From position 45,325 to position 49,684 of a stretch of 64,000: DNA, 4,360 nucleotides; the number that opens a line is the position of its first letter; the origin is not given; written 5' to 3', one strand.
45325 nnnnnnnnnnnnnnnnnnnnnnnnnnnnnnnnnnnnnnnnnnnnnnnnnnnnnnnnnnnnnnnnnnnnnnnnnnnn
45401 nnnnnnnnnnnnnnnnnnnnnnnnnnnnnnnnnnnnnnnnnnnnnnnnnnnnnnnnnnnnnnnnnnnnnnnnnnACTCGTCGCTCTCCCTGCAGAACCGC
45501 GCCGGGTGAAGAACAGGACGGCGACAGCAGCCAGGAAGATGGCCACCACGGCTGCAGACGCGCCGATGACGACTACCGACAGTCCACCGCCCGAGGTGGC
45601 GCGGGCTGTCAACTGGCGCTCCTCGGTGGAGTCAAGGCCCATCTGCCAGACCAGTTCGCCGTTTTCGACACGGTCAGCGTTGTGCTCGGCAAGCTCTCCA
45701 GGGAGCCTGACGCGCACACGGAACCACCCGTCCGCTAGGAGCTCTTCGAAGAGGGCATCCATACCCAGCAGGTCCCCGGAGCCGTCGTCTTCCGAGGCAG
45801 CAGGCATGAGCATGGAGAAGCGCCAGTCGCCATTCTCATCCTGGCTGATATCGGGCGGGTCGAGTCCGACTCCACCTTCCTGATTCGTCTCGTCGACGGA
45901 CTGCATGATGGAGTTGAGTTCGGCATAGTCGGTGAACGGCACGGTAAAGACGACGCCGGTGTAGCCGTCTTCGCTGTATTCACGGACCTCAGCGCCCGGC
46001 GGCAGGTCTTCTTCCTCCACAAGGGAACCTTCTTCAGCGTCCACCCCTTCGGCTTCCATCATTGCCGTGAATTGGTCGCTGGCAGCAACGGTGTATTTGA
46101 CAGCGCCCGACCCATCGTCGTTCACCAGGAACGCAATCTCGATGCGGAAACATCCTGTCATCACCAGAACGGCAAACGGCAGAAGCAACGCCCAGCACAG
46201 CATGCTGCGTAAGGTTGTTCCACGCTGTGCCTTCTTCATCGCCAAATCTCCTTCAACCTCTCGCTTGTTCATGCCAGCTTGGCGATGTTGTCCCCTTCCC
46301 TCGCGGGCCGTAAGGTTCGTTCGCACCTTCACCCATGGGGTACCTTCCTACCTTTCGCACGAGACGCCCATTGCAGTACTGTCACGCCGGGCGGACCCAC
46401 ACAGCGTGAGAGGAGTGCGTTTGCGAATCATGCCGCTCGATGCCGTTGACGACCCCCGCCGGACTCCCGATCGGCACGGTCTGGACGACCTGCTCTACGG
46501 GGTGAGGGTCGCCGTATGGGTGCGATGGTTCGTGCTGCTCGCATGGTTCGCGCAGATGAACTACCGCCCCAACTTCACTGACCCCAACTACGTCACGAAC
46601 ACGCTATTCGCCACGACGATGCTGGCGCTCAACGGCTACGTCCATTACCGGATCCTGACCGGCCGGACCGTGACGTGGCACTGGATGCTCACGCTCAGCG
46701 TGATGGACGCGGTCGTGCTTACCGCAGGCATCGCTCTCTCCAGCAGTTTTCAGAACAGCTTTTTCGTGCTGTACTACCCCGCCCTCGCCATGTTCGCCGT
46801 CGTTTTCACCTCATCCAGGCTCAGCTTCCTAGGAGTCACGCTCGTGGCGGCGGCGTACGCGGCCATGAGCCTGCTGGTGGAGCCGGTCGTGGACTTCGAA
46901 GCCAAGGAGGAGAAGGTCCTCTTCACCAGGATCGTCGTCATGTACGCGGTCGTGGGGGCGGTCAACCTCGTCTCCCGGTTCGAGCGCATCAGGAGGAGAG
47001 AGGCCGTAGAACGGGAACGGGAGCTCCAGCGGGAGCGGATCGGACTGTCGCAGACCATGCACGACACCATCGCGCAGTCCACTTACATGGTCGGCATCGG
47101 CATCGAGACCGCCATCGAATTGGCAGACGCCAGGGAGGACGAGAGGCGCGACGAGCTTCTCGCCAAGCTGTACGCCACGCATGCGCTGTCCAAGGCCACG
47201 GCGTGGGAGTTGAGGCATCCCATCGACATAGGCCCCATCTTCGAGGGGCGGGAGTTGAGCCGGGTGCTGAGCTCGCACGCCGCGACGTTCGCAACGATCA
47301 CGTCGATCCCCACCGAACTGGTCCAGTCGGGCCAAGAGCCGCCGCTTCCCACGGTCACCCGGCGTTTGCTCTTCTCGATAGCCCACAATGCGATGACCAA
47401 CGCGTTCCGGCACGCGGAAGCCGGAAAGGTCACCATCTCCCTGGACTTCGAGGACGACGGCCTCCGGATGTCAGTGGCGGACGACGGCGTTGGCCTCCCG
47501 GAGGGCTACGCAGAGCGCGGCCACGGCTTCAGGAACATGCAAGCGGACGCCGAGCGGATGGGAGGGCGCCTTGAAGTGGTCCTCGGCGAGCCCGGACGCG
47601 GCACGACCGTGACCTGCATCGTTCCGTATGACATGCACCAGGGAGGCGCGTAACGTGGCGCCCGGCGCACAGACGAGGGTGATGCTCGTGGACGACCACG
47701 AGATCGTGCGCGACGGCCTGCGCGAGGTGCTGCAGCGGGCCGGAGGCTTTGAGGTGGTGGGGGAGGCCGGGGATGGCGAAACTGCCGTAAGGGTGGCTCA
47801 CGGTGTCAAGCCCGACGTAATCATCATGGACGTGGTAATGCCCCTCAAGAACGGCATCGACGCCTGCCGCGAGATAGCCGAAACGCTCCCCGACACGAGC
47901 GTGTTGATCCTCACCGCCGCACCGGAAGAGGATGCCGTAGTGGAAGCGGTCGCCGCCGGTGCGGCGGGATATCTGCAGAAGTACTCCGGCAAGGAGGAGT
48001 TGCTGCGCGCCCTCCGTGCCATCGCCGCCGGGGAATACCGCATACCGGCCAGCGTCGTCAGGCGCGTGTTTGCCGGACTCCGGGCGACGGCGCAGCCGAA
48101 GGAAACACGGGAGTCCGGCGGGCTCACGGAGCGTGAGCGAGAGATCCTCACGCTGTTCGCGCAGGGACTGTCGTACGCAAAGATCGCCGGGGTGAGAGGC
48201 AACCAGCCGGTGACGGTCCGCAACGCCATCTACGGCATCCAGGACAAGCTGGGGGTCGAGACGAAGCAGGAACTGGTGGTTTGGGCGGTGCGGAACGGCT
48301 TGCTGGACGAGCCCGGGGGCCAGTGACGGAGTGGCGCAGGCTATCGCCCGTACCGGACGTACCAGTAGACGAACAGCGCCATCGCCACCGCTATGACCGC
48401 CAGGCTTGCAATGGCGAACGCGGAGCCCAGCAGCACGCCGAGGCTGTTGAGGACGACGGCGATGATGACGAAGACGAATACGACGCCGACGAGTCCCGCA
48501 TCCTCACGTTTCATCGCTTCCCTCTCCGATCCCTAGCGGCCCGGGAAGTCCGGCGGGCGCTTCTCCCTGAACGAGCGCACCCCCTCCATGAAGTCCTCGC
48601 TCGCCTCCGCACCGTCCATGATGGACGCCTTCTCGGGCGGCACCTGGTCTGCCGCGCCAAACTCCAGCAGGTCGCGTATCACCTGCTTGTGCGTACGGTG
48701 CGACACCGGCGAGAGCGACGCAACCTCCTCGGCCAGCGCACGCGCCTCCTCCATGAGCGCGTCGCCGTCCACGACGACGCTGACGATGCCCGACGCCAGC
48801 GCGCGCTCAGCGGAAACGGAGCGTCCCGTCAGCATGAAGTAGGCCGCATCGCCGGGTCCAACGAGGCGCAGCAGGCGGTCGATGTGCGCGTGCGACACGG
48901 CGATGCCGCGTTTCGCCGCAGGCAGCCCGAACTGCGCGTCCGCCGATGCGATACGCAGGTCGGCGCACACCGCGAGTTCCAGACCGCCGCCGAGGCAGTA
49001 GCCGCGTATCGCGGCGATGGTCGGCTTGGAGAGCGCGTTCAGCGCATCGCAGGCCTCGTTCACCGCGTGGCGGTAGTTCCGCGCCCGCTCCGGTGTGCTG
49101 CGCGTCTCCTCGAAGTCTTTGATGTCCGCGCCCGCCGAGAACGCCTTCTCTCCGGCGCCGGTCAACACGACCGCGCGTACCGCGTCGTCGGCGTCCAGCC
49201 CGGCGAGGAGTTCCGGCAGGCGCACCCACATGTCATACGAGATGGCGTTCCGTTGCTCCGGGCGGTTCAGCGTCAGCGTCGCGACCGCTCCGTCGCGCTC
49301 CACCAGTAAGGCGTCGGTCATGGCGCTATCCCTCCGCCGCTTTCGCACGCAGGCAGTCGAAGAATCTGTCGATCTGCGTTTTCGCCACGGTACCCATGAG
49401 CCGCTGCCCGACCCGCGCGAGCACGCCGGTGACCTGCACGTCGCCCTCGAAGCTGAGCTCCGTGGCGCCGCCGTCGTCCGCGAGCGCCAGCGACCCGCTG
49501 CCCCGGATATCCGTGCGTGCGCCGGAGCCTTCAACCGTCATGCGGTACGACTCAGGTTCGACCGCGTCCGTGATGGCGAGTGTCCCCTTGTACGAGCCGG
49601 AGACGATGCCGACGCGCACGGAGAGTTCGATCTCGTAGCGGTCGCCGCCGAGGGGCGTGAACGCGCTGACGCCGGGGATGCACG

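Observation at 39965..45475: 1836-aa mosaic mega-protein joining a GLUG/LRR ectodomain to a second polytopic membrane module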

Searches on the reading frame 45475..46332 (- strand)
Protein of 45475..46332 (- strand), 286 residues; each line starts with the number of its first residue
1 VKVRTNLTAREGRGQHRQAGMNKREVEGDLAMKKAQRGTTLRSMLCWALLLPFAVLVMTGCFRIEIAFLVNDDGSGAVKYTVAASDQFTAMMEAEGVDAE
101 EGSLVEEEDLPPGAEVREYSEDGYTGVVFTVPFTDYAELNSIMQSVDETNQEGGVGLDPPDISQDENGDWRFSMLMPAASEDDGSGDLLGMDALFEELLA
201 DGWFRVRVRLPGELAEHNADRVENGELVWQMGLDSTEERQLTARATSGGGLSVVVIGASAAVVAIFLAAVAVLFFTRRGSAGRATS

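Call 8: search_protein_families(library=pfam, proteins=[window:45475-46332:-], max_evalue=0.001)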
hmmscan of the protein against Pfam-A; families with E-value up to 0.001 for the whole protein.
window:45475-46332:- (286 aa): 1 family
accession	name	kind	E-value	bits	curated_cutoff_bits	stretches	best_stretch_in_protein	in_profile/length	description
PF21946.1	LppM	-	4.2e-10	40.5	27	1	64-245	2-151/153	LppM domain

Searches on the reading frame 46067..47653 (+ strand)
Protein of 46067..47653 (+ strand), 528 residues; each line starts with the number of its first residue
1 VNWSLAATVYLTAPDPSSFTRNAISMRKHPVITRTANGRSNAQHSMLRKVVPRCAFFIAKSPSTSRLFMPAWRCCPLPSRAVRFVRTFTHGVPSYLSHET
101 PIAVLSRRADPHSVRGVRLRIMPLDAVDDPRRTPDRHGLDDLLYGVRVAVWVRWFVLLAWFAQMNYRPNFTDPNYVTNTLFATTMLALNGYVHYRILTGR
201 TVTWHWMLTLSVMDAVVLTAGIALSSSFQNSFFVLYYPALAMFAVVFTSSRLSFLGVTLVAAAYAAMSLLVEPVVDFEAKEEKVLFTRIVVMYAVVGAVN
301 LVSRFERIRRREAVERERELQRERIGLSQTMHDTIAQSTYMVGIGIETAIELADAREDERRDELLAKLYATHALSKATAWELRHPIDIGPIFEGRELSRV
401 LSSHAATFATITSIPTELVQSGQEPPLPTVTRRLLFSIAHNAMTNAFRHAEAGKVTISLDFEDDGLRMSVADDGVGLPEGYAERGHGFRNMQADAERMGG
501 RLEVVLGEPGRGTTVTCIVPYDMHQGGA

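Call 8: search_protein_families(library=pfam, proteins=[window:46067-47653:+], max_evalue=0.001)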
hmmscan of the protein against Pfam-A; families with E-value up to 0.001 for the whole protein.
window:46067-47653:+ (528 aa): 3 families
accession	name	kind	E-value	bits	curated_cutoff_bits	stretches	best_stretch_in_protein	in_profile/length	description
PF02518.31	HATPase_c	-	2.1e-13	51.1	26.4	1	433-521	4-109/111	Histidine kinase-, DNA gyrase B-, and HSP90-like ATPase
PF13581.12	HATPase_c_2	-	0.00081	19.8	27.4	0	442-478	39-80/127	Histidine kinase-like ATPase domain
PF07730.19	HisKA_3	-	0.00091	20.2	24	0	323-365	1-43/68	Histidine kinase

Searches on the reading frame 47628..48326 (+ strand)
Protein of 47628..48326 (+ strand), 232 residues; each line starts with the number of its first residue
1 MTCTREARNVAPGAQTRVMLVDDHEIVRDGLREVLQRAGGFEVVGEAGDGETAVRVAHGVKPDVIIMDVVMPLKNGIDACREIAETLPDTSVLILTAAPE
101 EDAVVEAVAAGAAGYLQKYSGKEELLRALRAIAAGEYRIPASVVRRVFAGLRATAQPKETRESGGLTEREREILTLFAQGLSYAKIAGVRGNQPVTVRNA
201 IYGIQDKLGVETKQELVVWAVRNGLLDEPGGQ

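Call 8: search_protein_families(library=pfam, proteins=[window:47628-48326:+], max_evalue=0.001)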
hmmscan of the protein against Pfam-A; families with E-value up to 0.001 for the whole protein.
window:47628-48326:+ (232 aa): 3 families
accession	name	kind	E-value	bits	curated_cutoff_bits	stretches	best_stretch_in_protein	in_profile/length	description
PF00072.30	Response_reg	-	4.7e-27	94.8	30.2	1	18-129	1-110/111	Response regulator receiver domain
PF00196.25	GerE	-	1.3e-08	34.8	23.5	1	166-220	3-57/57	Bacterial regulatory proteins, luxR family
PF08281.18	Sigma70_r4_2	-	9.5e-05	22.4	25.7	1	166-202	11-48/54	Sigma-70, region 4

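Call 88: find_encoding_contigs(protein=window:47628-48326:+, flank=1000, max_places=3)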
Protein window:47628-48326:+ (232 aa): no gene with exactly this product is on record in the collection.

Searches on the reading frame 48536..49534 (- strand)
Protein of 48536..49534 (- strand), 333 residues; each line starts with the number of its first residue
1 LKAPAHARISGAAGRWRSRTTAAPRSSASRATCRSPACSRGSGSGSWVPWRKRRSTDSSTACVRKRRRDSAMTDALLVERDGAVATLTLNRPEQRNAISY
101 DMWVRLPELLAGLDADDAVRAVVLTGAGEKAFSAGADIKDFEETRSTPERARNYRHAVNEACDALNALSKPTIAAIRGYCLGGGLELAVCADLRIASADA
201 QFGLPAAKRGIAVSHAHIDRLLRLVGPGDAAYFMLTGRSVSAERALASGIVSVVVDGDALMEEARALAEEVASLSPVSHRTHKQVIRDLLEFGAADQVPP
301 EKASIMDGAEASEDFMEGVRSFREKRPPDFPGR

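Call 8: search_protein_families(library=pfam, proteins=[window:48536-49534:-], max_evalue=0.001)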
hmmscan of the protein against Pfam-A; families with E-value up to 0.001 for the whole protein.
window:48536-49534:- (333 aa): 2 families
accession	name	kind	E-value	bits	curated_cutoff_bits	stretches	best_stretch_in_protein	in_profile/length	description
PF00378.25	ECH_1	-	9.4e-54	182.8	27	1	80-332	2-250/251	Enoyl-CoA hydratase/isomerase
PF16113.10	ECH_2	-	2.9e-33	116.2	27.2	1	85-290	2-203/335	Enoyl-CoA hydratase/isomerase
